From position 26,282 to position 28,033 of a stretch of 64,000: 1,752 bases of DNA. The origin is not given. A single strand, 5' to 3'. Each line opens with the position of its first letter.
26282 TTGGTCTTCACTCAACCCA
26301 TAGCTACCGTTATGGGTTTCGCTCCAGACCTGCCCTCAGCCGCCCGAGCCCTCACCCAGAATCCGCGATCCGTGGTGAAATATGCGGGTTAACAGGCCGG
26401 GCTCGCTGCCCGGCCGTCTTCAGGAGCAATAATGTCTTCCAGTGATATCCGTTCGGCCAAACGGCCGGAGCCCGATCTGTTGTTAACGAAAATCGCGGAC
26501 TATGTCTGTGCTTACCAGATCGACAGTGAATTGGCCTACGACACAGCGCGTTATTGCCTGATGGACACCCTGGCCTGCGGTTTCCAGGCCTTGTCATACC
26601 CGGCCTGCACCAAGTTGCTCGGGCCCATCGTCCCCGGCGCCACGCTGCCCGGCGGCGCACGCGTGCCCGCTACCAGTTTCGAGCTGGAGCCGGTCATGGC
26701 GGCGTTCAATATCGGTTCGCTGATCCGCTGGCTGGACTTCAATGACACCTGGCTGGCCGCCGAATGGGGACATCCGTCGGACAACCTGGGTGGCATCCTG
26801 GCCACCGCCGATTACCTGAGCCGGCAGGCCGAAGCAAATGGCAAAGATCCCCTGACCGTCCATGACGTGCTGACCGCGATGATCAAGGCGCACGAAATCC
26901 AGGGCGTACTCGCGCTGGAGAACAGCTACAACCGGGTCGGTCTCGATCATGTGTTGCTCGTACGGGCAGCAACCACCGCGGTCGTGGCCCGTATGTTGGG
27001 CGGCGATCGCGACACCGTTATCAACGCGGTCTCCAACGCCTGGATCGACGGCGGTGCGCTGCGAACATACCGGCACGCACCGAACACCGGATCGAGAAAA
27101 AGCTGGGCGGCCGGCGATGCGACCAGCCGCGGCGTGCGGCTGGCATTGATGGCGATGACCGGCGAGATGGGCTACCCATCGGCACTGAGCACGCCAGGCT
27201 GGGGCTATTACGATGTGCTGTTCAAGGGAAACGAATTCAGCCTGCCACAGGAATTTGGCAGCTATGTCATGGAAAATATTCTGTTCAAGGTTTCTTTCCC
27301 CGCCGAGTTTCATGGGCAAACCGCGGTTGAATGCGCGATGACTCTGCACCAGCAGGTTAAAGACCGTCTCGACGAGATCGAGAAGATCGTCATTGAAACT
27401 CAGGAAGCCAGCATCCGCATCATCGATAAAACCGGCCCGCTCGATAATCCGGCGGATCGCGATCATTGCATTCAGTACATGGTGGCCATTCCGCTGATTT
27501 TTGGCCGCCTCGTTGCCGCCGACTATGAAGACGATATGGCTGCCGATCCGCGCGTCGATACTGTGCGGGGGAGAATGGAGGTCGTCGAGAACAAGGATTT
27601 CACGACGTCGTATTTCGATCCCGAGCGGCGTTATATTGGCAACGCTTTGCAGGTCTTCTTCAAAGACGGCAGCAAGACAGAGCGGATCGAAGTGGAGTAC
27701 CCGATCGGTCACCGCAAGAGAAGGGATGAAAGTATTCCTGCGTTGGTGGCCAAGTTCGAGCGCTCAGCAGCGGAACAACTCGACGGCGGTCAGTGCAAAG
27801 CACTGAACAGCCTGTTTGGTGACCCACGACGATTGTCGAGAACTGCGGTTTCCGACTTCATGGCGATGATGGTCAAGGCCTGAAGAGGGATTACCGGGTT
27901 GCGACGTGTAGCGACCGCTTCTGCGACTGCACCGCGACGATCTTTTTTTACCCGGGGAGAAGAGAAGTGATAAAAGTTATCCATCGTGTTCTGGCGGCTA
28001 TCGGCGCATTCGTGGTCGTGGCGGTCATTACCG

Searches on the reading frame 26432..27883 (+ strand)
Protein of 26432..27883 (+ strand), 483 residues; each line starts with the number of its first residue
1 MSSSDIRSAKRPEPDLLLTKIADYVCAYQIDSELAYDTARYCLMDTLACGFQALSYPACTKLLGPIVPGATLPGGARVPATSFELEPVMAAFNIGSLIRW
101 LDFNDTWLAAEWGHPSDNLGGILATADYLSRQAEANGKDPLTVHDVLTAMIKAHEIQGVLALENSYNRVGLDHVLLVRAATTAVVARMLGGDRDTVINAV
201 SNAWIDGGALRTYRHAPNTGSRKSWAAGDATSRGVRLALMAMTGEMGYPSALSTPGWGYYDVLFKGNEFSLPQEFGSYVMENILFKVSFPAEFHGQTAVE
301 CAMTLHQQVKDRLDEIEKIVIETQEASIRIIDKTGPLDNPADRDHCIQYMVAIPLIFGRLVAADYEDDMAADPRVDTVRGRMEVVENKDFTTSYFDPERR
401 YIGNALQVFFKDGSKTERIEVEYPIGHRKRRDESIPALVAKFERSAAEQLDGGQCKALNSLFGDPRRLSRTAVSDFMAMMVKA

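Call 24: search_protein_families(library=ncbifam, proteins=[window:26432-27883:+], max_evalue=1e-10)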
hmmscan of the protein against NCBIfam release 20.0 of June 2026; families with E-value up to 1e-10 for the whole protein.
window:26432-27883:+ (483 aa): 3 families
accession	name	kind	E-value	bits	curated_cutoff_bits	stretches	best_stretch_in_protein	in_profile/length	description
NF006943.0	PRK09425.1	equivalog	1.4e-250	832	575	1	5-481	3-479/480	bifunctional 2-methylcitrate dehydratase/aconitate hydratase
TIGR02330.1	prpD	equivalog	4e-245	813.8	458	1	15-480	1-466/468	2-methylcitrate dehydratase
NF042438.1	PrpD_hiGCgrampos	equivalog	8e-25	87.4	950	1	73-416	77-421/499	2-methylcitrate dehydratase PrpD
